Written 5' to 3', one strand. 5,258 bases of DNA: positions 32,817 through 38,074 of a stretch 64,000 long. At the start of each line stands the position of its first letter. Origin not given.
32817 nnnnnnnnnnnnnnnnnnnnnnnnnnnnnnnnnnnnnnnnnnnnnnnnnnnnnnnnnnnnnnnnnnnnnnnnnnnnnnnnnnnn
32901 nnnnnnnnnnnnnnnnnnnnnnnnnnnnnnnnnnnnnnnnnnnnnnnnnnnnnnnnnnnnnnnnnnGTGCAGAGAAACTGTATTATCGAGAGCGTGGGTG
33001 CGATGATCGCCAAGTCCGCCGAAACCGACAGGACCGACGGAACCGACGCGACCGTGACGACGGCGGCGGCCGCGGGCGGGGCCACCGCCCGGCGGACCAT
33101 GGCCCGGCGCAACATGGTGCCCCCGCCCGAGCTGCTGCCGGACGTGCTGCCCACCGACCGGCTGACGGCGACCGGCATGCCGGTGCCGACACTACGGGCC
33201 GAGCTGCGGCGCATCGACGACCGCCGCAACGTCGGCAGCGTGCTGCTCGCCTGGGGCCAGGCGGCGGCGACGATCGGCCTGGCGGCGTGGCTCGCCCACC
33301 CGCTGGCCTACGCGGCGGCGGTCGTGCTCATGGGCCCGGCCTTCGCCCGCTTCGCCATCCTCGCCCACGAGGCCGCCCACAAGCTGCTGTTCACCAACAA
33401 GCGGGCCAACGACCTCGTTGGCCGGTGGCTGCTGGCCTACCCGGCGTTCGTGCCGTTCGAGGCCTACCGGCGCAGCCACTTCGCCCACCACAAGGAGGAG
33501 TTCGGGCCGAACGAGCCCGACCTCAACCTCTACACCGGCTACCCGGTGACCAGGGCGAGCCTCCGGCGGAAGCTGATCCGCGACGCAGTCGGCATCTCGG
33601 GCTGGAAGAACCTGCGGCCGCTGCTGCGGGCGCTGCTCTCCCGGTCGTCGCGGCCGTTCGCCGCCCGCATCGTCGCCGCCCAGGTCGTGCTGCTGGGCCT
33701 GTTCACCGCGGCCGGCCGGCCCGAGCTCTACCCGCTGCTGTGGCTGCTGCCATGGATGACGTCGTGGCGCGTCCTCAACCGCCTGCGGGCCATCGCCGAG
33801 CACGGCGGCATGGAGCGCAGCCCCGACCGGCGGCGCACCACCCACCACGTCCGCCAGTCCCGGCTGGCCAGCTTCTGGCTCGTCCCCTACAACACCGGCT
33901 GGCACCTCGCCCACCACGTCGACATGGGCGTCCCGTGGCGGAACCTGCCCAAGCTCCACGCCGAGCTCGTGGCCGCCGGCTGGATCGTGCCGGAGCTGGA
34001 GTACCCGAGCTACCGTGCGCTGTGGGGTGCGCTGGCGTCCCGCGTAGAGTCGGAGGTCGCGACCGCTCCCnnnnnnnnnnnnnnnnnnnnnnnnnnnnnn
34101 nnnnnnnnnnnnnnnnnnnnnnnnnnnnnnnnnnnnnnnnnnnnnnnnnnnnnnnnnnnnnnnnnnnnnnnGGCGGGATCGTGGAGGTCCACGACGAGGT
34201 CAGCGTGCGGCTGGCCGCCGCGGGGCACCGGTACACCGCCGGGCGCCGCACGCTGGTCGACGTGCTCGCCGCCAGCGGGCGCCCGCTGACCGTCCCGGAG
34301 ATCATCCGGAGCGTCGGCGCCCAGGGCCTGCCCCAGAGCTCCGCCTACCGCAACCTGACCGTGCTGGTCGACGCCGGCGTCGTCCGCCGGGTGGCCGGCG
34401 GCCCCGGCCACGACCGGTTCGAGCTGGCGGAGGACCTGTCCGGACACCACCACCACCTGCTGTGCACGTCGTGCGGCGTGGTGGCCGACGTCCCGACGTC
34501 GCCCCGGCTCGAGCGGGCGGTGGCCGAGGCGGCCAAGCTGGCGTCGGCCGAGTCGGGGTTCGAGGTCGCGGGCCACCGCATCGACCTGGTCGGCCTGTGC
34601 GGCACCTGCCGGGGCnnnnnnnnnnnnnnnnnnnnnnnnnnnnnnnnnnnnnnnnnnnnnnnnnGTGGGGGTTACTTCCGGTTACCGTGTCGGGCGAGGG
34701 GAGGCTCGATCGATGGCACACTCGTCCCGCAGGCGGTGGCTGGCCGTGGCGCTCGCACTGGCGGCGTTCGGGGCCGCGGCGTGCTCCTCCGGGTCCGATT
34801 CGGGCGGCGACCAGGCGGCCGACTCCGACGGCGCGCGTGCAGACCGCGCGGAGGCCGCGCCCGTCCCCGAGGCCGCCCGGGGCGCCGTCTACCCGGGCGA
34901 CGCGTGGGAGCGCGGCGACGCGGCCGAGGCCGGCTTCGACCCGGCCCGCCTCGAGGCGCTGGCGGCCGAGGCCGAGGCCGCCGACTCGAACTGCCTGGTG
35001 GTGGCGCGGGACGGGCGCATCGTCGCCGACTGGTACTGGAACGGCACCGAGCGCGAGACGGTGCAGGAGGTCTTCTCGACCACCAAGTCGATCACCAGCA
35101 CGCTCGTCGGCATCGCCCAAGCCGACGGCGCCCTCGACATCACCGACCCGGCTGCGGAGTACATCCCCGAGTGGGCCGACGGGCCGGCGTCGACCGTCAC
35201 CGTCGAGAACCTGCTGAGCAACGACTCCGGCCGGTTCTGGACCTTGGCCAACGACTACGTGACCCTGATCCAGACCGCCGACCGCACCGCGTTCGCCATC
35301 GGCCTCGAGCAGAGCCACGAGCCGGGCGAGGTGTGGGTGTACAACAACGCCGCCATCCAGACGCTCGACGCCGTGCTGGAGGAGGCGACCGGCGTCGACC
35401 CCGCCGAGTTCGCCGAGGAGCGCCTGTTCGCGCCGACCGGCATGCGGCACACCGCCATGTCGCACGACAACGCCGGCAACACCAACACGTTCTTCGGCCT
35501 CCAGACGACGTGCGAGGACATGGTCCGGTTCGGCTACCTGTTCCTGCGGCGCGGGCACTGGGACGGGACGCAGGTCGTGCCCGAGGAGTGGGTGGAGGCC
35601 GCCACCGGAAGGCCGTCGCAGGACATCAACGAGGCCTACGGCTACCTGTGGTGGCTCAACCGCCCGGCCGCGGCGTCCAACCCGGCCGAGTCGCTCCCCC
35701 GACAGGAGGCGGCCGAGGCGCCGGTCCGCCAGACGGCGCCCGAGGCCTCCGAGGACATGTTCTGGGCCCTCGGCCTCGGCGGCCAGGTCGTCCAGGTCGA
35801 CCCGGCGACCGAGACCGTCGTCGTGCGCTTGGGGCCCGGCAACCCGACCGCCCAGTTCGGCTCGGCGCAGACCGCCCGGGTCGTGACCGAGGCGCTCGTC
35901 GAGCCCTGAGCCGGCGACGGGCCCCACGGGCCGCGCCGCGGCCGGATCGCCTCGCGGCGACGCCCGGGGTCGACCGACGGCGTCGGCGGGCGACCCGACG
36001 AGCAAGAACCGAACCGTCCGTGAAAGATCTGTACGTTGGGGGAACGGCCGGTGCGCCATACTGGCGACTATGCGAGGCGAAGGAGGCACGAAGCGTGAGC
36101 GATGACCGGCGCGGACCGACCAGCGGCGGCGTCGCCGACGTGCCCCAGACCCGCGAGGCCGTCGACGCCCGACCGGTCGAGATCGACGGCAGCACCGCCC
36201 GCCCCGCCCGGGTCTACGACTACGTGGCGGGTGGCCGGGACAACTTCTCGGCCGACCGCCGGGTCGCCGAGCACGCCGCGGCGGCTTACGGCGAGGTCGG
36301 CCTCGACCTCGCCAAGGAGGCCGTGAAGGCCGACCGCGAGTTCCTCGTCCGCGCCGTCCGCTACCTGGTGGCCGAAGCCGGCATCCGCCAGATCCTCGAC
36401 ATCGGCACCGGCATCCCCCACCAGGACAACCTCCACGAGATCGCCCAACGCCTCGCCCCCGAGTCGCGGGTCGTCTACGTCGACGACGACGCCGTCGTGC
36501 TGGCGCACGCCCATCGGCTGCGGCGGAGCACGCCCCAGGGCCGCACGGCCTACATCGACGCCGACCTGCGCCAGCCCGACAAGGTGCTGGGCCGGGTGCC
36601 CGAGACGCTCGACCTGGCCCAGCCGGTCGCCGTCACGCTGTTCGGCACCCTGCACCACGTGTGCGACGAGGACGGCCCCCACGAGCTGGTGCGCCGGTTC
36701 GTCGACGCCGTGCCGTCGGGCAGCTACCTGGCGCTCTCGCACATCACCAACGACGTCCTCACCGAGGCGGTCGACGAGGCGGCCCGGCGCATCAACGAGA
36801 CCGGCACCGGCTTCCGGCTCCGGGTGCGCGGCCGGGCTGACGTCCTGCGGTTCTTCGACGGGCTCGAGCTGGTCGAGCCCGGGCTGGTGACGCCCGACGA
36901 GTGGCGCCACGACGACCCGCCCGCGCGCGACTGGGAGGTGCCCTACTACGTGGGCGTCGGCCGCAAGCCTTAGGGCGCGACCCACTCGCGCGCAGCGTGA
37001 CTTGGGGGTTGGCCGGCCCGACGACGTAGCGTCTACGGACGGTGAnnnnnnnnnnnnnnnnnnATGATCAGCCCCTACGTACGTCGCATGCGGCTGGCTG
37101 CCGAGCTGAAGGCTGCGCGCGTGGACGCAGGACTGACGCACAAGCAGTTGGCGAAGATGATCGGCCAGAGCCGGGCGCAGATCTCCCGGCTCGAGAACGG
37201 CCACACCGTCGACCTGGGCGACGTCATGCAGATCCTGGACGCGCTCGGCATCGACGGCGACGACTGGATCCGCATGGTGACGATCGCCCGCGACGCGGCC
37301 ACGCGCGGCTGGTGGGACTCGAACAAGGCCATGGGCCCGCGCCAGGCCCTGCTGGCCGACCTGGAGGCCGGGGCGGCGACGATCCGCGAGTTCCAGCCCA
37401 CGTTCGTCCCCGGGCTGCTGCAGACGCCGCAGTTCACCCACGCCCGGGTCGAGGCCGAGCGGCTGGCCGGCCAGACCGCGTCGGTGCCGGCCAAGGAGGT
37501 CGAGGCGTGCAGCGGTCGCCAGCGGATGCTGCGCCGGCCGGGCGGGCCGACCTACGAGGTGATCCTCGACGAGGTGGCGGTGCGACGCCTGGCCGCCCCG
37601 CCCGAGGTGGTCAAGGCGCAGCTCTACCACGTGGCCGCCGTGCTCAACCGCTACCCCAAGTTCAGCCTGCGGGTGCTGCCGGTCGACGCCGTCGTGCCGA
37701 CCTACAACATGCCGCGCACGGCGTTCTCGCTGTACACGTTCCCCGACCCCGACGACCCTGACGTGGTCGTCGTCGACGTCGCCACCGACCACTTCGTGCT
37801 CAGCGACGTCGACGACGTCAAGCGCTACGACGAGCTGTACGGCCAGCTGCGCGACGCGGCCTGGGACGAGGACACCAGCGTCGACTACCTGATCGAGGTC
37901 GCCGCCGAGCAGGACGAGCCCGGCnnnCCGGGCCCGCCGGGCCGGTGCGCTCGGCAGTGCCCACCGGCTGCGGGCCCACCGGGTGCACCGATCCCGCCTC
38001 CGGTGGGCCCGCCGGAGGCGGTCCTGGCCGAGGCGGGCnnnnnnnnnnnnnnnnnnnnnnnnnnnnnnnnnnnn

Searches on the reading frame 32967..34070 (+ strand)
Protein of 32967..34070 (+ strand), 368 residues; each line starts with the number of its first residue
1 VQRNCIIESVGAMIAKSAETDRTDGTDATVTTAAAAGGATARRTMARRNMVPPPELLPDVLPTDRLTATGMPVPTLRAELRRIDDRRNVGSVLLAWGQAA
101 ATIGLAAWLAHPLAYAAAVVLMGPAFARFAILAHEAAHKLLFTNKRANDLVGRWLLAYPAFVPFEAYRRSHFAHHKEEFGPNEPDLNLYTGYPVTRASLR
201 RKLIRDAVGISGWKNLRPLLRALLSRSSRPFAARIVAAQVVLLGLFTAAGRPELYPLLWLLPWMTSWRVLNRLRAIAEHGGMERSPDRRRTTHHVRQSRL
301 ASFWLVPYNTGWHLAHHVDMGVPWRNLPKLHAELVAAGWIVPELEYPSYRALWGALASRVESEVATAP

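Call 15: search_protein_families(library=pfam, proteins=[window:32967-34070:+], max_evalue=0.001)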
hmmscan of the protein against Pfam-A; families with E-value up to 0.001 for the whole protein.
window:32967-34070:+ (368 aa): 1 family
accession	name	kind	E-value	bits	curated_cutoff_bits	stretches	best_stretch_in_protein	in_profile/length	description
PF00487.30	FA_desaturase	-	1.2e-33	117.4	29.7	1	108-336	3-240/253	Fatty acid desaturase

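Call 58: search_protein_families(library=ncbifam, proteins=[window:32967-34070:+], max_evalue=0.001)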
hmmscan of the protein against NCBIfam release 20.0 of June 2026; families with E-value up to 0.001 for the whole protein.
window:32967-34070:+ (368 aa): 3 families
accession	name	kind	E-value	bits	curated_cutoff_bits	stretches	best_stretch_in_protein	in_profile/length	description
NF041365.1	GntB_guanitoxin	equivalog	9.2e-29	100.8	380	1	93-335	25-279/308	guanitoxin biosynthesis L-arginine gamma (S) hydroxylase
NF052548.1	FAdesatDesABac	equivalog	1.1e-07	31.4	500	1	91-176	35-114/328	Delta(5) desaturase DesA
NF045690.1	BCarotKetCrtW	equivalog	1.1e-07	31.4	350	1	129-186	71-129/257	beta-carotene ketolase CrtW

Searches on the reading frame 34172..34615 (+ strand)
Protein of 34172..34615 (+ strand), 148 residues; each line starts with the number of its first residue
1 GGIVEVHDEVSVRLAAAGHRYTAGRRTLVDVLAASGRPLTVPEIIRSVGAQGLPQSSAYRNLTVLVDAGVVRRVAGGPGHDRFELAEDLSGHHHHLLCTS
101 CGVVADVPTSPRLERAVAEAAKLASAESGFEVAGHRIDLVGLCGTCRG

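Call 15: search_protein_families(library=pfam, proteins=[window:34172-34615:+], max_evalue=0.001)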
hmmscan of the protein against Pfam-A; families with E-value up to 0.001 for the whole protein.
window:34172-34615:+ (148 aa): 3 families
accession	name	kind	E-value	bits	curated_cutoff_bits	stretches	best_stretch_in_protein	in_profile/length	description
PF01475.25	FUR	-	6.7e-16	59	23.1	1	17-138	2-119/121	Ferric uptake regulator family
PF12840.13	HTH_20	-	2.8e-07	30.9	27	1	25-74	6-51/51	Helix-turn-helix domain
PF09339.16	HTH_IclR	-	5.9e-06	26.4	22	1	28-74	8-51/52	IclR helix-turn-helix domain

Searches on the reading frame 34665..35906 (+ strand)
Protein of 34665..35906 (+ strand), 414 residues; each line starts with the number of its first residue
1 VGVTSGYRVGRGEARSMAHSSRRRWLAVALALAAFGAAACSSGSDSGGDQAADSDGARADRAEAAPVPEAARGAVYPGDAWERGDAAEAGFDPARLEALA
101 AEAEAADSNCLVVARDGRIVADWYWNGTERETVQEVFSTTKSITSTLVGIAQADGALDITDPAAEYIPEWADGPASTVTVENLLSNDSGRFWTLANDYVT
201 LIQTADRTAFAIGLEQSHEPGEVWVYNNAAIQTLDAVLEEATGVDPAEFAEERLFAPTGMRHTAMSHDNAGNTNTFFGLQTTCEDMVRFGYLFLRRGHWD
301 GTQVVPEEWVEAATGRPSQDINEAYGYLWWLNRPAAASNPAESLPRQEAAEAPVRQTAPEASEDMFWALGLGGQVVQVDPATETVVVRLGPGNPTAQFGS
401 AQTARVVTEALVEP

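Call 15: search_protein_families(library=pfam, proteins=[window:34665-35906:+], max_evalue=0.001)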
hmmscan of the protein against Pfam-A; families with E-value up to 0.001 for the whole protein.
window:34665-35906:+ (414 aa): 1 family
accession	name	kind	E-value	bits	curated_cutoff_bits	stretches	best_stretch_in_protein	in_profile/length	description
PF00144.29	Beta-lactamase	-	3.3e-36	125.6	27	1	111-400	19-318/329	Beta-lactamase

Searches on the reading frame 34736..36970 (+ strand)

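Call 60: search_protein_families(library=pfam, proteins=[window:34736-36970:+], max_evalue=0.001)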
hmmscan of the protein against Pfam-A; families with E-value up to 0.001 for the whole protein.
window:34736-36970:+ (745 aa): 1 family
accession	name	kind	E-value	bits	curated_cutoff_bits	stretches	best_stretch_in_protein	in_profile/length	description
PF04672.18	Methyltransf_19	-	1.9e-90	303.5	26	1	480-745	5-268/268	S-adenosyl methyltransferase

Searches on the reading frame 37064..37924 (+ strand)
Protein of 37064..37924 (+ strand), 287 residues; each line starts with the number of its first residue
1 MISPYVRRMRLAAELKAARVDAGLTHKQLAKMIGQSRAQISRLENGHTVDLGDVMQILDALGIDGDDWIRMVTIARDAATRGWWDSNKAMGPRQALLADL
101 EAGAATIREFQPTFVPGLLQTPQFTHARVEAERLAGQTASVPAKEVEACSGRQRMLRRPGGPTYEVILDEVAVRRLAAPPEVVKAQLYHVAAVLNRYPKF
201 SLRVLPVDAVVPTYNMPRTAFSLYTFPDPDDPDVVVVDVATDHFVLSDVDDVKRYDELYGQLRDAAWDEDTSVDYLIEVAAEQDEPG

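Call 16: search_protein_families(library=pfam, proteins=[window:37064-37924:+], max_evalue=0.001)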
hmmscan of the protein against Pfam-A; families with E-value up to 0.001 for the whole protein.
window:37064-37924:+ (287 aa): 5 families
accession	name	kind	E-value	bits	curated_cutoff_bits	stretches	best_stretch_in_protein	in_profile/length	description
PF19054.6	DUF5753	-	5.7e-40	137.3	23.4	1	95-276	2-176/178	Domain of unknown function (DUF5753)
PF13560.12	HTH_31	-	1.9e-12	47.7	27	1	10-67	1-60/64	Helix-turn-helix domain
PF01381.28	HTH_3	-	3.2e-12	46.7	23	1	15-67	1-54/55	Helix-turn-helix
PF13443.12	HTH_26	-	6.2e-08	33.2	22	1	19-67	6-56/63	Cro/C1-type HTH DNA-binding domain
PF12844.13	HTH_19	-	2.4e-05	24.6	30.2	1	15-68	4-57/64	Helix-turn-helix domain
